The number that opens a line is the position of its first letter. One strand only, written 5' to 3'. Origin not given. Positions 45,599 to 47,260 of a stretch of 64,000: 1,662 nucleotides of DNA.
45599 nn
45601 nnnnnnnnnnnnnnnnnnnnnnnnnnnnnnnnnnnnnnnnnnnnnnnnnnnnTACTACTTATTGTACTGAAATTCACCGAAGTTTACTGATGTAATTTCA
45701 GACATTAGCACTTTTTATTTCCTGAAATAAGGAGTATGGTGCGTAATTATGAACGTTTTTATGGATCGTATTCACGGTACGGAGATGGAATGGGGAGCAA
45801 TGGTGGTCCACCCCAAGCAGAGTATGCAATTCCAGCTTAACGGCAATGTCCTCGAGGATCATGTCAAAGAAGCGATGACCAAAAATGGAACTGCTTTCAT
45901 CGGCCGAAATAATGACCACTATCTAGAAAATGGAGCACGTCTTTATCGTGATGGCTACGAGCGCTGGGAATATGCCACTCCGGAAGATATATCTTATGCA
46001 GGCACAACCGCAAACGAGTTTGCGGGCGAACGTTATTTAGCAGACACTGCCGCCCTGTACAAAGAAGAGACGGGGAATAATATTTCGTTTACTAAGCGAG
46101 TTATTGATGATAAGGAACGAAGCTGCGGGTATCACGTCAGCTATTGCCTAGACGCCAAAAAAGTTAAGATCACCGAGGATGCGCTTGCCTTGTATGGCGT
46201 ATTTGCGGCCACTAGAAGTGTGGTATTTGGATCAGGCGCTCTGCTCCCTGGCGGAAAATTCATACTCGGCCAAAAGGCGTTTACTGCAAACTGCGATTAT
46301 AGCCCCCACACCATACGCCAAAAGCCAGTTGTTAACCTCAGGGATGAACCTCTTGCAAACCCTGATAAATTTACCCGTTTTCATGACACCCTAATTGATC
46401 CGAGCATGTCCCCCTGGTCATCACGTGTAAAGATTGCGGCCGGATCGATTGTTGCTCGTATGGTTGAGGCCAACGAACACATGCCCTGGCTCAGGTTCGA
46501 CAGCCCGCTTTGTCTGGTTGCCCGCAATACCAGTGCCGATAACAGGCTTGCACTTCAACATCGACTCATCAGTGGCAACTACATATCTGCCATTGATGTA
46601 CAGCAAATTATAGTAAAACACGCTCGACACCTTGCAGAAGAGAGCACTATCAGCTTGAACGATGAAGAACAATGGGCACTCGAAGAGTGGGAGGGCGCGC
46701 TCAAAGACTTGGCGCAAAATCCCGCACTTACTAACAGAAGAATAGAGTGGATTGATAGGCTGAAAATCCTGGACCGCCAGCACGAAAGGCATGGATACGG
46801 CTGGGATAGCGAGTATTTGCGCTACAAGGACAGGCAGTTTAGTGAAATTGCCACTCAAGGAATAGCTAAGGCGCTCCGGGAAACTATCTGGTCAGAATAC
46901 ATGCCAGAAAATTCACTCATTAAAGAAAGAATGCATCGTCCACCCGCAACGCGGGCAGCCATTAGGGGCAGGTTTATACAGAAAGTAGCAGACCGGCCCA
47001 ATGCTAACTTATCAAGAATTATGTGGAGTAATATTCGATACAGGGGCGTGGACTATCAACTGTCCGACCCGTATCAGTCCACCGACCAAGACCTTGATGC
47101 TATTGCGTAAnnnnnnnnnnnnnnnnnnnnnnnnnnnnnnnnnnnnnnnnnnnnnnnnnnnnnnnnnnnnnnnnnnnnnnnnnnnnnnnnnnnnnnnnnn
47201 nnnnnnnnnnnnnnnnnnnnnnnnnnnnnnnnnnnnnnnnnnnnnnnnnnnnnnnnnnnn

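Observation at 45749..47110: Orphan Pup-ligase/deamidase (PafA/Dop) homolog without Pup or proteasome neighbours and with an altered conserved segment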

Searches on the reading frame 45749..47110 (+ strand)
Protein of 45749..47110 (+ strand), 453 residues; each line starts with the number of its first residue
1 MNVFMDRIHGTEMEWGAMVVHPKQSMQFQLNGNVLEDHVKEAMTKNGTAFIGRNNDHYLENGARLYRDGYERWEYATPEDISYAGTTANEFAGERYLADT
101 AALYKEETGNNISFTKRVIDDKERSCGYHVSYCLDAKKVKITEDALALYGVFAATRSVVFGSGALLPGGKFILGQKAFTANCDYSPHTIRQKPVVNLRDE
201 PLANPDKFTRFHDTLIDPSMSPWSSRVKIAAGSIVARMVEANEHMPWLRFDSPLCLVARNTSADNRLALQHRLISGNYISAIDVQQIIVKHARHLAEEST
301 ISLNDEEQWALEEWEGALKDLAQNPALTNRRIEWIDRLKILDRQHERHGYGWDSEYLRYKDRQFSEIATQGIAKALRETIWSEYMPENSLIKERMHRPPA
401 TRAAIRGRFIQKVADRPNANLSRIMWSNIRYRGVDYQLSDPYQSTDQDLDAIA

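Call 3: search_protein_families(library=pfam, proteins=[window:45749-47110:+], max_evalue=0.01)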
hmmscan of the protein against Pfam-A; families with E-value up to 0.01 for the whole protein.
window:45749-47110:+ (453 aa): 1 family
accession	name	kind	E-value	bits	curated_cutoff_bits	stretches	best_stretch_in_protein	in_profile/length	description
PF03136.20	Pup_ligase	-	3.3e-66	224.5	25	1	7-428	1-439/441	Pup-ligase protein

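Call 4: search_protein_families(library=ncbifam, proteins=[window:45749-47110:+], max_evalue=0.01)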
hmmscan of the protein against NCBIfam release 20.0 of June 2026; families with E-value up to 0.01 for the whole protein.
window:45749-47110:+ (453 aa): 2 families
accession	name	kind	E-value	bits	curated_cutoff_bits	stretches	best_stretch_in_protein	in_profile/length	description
TIGR03686.1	pupylate_PafA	equivalog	1e-47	162.9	551.3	1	7-452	2-453/457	Pup--protein ligase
TIGR03688.1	depupylase_Dop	equivalog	9.3e-41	140.1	492.3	1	56-449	82-478/485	depupylase/deamidase Dop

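Call 8: find_homologous_proteins(query=window:45749-47110:+, max_evalue=0.00001)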
Query window:45749-47110:+ (453 aa): 102 proteins with E <= 0.00001 among 3828 candidates.
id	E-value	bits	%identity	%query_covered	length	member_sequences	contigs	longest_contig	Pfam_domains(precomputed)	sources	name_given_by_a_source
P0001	0.0e+0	1040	100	99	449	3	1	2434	PF03136.21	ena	-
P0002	2.7e-132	460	51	94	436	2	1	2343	PF03136.21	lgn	-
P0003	8.1e-130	452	49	100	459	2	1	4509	PF03136.21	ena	-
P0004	2.0e-128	447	50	97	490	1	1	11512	PF03136.21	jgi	jgi:hypothetical protein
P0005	4.9e-128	446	48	98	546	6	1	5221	PF03136.21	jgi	jgi:proteasome accessory factor A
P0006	2.8e-127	443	48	96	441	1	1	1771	PF03136.21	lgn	-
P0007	2.8e-126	440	47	97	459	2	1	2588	PF03136.21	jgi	jgi:hypothetical protein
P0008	3.9e-126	440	45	99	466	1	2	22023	PF03136.21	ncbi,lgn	-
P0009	1.1e-125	438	48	98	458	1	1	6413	PF03136.21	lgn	-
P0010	2.5e-124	434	47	100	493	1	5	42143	PF03136.21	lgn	-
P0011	2.1e-122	427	47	99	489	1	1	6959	PF03136.21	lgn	-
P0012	9.9e-122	425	46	98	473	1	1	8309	PF03136.21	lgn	-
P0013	2.5e-121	424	46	97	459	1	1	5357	PF03136.21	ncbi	-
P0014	1.4e-120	421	46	96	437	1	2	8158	PF03136.21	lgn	-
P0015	1.3e-118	415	45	96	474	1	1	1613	PF03136.21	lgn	-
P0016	2.7e-118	414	46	96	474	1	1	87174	PF03136.21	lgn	-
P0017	3.6e-118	413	45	97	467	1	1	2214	PF03136.21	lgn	-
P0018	6.8e-118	412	49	89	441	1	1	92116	PF03136.21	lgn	-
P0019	8.4e-118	412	45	98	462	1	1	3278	PF03136.21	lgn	-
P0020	2.8e-117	410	45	98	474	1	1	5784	PF03136.21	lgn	-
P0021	3.7e-113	397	45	98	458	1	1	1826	PF03136.21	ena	-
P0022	9.1e-112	392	43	99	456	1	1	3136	PF03136.21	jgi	jgi:hypothetical protein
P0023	3.7e-108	380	42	96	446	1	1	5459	PF03136.21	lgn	-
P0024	3.9e-106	374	43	98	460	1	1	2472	PF03136.21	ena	-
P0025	1.9e-103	365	41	100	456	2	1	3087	PF03136.21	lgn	-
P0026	4.1e-92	327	38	98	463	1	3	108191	PF03136.21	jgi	jgi:hypothetical protein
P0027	2.5e-90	322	39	100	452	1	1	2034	PF03136.21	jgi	jgi:hypothetical protein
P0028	6.9e-88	314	40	98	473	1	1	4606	PF03136.21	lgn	-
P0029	2.0e-87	312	39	99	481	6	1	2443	PF03136.21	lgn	-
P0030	2.6e-87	312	38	98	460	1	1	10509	PF03136.21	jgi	jgi:proteasome accessory factor A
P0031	2.8e-87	311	40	96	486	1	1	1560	PF03136.21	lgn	-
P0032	1.0e-82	297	39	91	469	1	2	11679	PF03136.21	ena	-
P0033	2.3e-80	289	39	99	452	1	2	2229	PF03136.21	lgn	-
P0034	6.7e-80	287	40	90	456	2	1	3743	PF03136.21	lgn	-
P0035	2.8e-78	282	36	100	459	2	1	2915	PF03136.21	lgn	-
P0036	1.0e-77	280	36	99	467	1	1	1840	PF03136.21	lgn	-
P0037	1.2e-77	280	37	100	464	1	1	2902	PF03136.21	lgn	-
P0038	3.7e-77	278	39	99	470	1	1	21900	PF03136.21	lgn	-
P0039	6.1e-75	271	34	100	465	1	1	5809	PF03136.21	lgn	-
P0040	1.7e-74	269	40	89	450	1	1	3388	PF03136.21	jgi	jgi:proteasome accessory factor A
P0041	2.0e-74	269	36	97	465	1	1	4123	PF03136.21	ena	-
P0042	2.6e-73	265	36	98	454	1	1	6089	PF03136.21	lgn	-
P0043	1.9e-70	256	34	100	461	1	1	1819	PF03136.21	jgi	jgi:proteasome accessory factor A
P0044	1.1e-69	254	35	94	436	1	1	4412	PF03136.21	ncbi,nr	ncbi:MAG TPA: proteasome accessory factor PafA2 family protein, partial [Candidatus Saccharimonadale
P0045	2.3e-69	252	36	98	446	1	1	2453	PF03136.21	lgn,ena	-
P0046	1.5e-66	243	37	90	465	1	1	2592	PF03136.21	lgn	-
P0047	2.4e-65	239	34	99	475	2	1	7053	PF03136.21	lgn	-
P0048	4.8e-63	232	34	96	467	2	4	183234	PF03136.21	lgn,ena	-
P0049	5.2e-63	232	33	98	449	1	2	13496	PF03136.21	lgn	-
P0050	1.2e-62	230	33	98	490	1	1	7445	PF03136.21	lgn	-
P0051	9.9e-62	227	35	98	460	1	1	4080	PF03136.21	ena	-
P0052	1.1e-61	227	35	98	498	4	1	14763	PF03136.21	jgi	jgi:proteasome accessory factor A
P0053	5.1e-60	222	33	96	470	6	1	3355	PF03136.21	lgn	-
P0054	3.0e-59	219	35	90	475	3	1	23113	PF03136.21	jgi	jgi:hypothetical protein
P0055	4.9e-59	218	33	100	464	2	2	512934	PF03136.21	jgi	jgi:proteasome accessory factor A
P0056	2.4e-56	210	33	90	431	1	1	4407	PF03136.21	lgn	-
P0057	6.6e-56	208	33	99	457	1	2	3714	PF03136.21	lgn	-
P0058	1.3e-52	197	32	95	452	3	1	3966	PF03136.21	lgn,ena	-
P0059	5.3e-48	182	33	100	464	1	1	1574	PF03136.21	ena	-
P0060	3.1e-45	173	30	98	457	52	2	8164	PF03136.21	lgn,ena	-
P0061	5.5e-41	159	30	97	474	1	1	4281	PF03136.21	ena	-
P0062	6.3e-38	149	30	91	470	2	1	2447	PF03136.21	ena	-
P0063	1.2e-37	148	29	94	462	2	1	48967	PF03136.21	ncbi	ncbi:MAG: proteasome accessory factor PafA2 family protein [Candidatus Saccharimonadales bacterium]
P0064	1.6e-36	144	29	97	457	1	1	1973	PF03136.21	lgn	-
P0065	1.8e-36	144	30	90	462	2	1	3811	PF03136.21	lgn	-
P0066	1.5e-34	138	29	81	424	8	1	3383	PF03136.21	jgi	-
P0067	4.8e-34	136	29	86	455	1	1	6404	PF03136.21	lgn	-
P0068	8.0e-33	132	28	97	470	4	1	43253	PF03136.21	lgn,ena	-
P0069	2.4e-32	130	29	87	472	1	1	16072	PF03136.21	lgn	-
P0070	4.7e-32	129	28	98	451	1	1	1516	PF03136.21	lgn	-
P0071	1.2e-31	128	29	91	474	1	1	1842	PF03136.21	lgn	-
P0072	1.4e-31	128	31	79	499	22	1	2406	PF03136.21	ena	-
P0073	4.0e-31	126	30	82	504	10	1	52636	PF03136.21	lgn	-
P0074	5.0e-31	126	30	79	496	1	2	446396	PF03136.21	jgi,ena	jgi:Pup amidohydrolase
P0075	1.5e-30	125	28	82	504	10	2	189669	PF03136.21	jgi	-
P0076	3.4e-30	123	29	89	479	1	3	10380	PF03136.21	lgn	-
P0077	3.8e-30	123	28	84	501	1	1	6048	PF03136.21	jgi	jgi:proteasome accessory factor PafA2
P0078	7.1e-30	122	28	91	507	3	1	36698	PF03136.21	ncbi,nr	ncbi:MAG: proteasome accessory factor PafA2 family protein [Armatimonadota bacterium]|nr:proteasome 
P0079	1.2e-29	122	28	96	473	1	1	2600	PF03136.21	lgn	-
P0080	1.2e-29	122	29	78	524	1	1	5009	PF03136.21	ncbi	-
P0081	6.1e-29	119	27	83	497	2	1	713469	PF03136.21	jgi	jgi:proteasome accessory factor A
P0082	1.0e-28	118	29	83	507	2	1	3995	PF03136.21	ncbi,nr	ncbi:MAG: proteasome accessory factor PafA2 family protein [Fimbriimonadales bacterium]|nr:proteasom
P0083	1.8e-28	118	29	78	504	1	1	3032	PF03136.21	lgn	-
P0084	3.9e-28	117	28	82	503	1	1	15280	PF03136.21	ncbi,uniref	ncbi:depupylase/deamidase Dop [Nocardioides sp.]|uniref:depupylase/deamidase Dop n=1 Tax=Nocardioide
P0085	5.5e-28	116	29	78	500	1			PF03136.21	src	-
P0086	6.8e-27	112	29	83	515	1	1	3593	PF03136.21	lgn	-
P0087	7.3e-27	112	30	87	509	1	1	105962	PF03136.21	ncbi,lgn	-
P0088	8.6e-27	112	29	83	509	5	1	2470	PF03136.21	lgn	-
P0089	2.3e-25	107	29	87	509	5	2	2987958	PF03136.21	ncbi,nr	ncbi:MAG: proteasome accessory factor PafA2 family protein [Fimbriimonadales bacterium]|nr:MAG: prot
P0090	1.8e-23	101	26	82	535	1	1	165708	PF03136.21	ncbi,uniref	ncbi:depupylase/deamidase Dop [Cellulomonas soli]|uniref:depupylase/deamidase Dop n=1 Tax=Cellulomon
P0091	2.0e-23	101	29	80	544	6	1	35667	PF03136.21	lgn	-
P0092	4.0e-23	100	29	89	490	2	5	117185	PF03136.21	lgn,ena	-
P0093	4.3e-23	100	27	82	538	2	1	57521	PF03136.21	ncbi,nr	ncbi:depupylase/deamidase Dop [Cellulomonas fimi]|nr:depupylase/deamidase Dop [Cellulomonas fimi]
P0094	3.1e-22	97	27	83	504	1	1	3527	PF03136.21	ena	-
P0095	4.3e-20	90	28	83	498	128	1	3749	PF03136.21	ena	-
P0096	1.7e-19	88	27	82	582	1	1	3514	PF03136.21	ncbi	-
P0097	2.5e-18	84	26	66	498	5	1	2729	PF03136.21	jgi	jgi:hypothetical protein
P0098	1.9e-17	81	26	79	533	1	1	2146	PF03136.21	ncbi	-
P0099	2.1e-17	81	29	63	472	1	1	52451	PF03136.21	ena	-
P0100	3.1e-17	81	26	82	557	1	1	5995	PF03136.21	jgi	-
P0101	4.6e-14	70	25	92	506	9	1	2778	PF03136.21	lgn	-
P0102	3.9e-8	51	25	78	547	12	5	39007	PF03136.21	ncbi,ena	-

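Call 9: find_related_loci(query=window:45749-47107:+, collection=genome_contigs, flank=10000)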
Query window:45749-47107:+ (453 aa) in genome_contigs; peptide patterns used: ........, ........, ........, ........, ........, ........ (x = any residue, [..] = any of these).
16 stretches matched a pattern, but none encodes a relative of the query by tblastn (E <= 1e-3).

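Call 11: find_encoding_contigs(protein=P0016, flank=10000, max_places=2)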
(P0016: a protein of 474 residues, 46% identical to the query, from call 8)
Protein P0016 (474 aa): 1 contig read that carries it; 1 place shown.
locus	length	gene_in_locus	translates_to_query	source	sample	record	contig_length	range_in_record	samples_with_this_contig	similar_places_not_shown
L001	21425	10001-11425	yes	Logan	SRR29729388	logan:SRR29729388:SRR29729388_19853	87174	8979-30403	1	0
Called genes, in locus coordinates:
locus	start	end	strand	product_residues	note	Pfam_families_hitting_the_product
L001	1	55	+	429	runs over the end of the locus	PF01225:Mur_ligase, PF08245:Mur_ligase_M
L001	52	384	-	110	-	PF03819:MazG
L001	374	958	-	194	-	PF01300:Sua5_yciO_yrdC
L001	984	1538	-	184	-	-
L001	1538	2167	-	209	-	-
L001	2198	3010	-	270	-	PF00730:HhH-GPD, PF00633:HHH (weak)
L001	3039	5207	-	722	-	PF13620:CarboxypepD_reg, PF13715:CarbopepD_reg_2 (faint)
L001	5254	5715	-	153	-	-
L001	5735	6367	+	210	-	PF00730:HhH-GPD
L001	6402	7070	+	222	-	-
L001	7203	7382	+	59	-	-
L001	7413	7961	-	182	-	-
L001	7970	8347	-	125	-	PF01042:Ribonuc_L-PSP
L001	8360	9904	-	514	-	PF01443:Viral_helicase1 (faint), PF05970:PIF1, PF13191:AAA_16 (faint), PF13245:AAA_19, PF13401:AAA_22, PF13604:AAA_30, PF21530:Pif1_2B_dom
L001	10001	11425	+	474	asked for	PF03136:Pup_ligase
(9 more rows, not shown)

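Call 12: find_encoding_contigs(protein=P0018, flank=10000, max_places=2)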
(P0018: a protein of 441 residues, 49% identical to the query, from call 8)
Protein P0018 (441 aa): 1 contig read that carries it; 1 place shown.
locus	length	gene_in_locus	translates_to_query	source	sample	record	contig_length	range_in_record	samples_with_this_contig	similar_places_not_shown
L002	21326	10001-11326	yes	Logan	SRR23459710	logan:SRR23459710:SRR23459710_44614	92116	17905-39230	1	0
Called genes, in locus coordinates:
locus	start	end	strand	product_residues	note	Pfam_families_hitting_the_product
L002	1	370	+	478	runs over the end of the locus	PF00512:HisKA, PF02518:HATPase_c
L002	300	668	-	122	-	PF00072:Response_reg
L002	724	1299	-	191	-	PF01300:Sua5_yciO_yrdC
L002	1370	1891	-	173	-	-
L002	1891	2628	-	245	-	-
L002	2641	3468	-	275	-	PF00730:HhH-GPD, PF00633:HHH (weak)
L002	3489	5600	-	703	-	PF13620:CarboxypepD_reg (weak), PF13715:CarbopepD_reg_2 (faint), PF26549:Tricorn_N (faint)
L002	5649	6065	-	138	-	-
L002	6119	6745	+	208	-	PF00730:HhH-GPD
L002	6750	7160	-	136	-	-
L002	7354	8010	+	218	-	-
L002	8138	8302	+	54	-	-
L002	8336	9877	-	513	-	PF01443:Viral_helicase1 (faint), PF05970:PIF1, PF13191:AAA_16 (weak), PF13245:AAA_19, PF13401:AAA_22, PF13604:AAA_30, PF21530:Pif1_2B_dom (weak)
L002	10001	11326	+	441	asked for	PF03136:Pup_ligase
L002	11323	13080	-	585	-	PF01336:tRNA_anti-codon, PF00152:tRNA-synt_2, PF02938:GAD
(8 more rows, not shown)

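Call 13: find_encoding_contigs(protein=P0026, flank=10000, max_places=1)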
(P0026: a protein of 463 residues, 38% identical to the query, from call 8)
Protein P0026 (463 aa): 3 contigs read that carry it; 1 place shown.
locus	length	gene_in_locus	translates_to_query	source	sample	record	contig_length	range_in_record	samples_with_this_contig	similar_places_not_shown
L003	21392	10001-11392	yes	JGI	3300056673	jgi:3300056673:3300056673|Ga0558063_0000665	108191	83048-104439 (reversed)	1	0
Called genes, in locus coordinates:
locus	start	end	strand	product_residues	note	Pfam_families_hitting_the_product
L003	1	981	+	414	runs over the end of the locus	PF02403:Seryl_tRNA_N, PF00587:tRNA-synt_2b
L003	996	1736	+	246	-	PF01988:VIT1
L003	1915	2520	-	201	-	-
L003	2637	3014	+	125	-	-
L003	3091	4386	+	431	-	PF01225:Mur_ligase, PF08245:Mur_ligase_M, PF02875:Mur_ligase_C (weak)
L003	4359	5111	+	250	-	PF03372:Exo_endo_phos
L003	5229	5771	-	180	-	-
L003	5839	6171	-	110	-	PF03819:MazG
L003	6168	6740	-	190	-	PF01300:Sua5_yciO_yrdC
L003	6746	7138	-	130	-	-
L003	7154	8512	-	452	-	PF07690:MFS_1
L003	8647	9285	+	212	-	PF00730:HhH-GPD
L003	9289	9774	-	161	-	-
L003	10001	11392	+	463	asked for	PF03136:Pup_ligase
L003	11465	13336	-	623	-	PF13620:CarboxypepD_reg (faint)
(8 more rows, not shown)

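Call 14: find_encoding_contigs(protein=P0048, flank=10000, max_places=1)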
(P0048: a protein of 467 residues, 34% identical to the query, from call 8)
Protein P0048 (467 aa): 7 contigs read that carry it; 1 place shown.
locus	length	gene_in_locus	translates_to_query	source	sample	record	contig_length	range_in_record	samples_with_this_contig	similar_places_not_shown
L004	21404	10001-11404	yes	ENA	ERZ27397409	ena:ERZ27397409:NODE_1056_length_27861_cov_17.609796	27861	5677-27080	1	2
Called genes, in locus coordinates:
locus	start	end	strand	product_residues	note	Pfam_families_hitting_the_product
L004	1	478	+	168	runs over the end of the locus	PF00828:Ribosomal_L27A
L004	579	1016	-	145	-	-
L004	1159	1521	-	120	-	-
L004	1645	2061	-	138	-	-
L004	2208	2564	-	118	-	-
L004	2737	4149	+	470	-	PF00344:SecY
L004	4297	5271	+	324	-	-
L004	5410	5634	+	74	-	PF01176:eIF-1a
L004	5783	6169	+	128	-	PF00416:Ribosomal_S13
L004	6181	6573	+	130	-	PF00411:Ribosomal_S11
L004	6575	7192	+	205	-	PF00163:Ribosomal_S4, PF01479:S4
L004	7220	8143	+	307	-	PF01193:RNA_pol_L, PF01000:RNA_pol_A_bac, PF03118:RNA_pol_A_CTD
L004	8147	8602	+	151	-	PF01196:Ribosomal_L17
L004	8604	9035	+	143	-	PF00572:Ribosomal_L13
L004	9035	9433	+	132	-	PF00380:Ribosomal_S9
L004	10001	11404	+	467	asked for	PF03136:Pup_ligase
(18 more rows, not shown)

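Call 15: find_encoding_contigs(protein=P0055, flank=10000, max_places=1)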
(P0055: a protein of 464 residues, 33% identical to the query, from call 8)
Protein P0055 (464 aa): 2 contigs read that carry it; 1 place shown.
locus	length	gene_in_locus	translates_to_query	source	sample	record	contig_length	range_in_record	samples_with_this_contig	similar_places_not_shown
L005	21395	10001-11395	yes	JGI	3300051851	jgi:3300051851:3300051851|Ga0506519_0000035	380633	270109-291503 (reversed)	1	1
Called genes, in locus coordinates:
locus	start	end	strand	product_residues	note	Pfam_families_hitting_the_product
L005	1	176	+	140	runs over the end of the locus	-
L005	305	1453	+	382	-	-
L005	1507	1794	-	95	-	-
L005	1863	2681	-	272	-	-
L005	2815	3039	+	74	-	PF01176:eIF-1a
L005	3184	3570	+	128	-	PF00416:Ribosomal_S13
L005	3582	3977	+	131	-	PF00411:Ribosomal_S11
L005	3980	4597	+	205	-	PF00163:Ribosomal_S4, PF01479:S4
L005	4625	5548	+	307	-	PF01193:RNA_pol_L, PF01000:RNA_pol_A_bac, PF03118:RNA_pol_A_CTD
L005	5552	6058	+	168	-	PF01196:Ribosomal_L17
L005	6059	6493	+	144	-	PF00572:Ribosomal_L13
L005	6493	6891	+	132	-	PF00380:Ribosomal_S9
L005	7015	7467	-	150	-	-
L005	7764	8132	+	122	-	-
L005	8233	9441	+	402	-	PF25371:DUF7884, PF02353:CMAS, PF13489:Methyltransf_23, PF13847:Methyltransf_31 (weak), PF08241:Methyltransf_11, PF08242:Methyltransf_12, PF13649:Methyltransf_25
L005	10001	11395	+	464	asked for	PF03136:Pup_ligase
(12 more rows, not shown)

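Call 16: find_encoding_contigs(protein=P0063, flank=10000, max_places=1)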
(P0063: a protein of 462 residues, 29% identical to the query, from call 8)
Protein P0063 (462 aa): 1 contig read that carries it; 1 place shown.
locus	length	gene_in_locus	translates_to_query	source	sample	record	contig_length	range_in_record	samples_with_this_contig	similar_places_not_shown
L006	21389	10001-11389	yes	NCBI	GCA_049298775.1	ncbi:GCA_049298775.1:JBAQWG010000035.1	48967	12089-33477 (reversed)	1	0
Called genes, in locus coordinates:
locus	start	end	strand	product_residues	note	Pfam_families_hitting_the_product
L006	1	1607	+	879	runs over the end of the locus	PF13365:Trypsin_2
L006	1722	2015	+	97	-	PF02686:GatC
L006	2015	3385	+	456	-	PF01425:Amidase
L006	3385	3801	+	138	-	-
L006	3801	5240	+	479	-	PF02934:GatB_N, PF02637:GatB_Yqey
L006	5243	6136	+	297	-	PF00483:NTP_transferase, PF12804:NTP_transf_3 (weak)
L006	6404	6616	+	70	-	PF12732:YtxH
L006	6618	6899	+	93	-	PF18910:DUF5665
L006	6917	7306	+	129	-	-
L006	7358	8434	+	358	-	PF00296:Bac_luciferase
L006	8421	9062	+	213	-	PF03807:F420_oxidored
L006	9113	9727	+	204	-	-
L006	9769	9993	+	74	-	PF05639:Pup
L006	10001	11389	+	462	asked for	PF03136:Pup_ligase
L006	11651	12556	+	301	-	PF01828:Peptidase_A4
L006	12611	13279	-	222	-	PF02586:SRAP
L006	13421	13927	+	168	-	PF01243:PNPOx_N, PF12900:Pyridox_ox_2, PF16242:Pyrid_ox_like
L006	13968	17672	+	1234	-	PF02811:PHP, PF07733:DNA_pol3_alpha, PF17657:DNA_pol3_finger, PF14579:HHH_6, PF01336:tRNA_anti-codon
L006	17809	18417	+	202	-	-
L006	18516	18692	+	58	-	-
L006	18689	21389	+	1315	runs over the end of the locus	PF10544:T5orf172 (faint), PF04851:ResIII, PF18766:SWI2_SNF2 (weak), PF07669:Eco57I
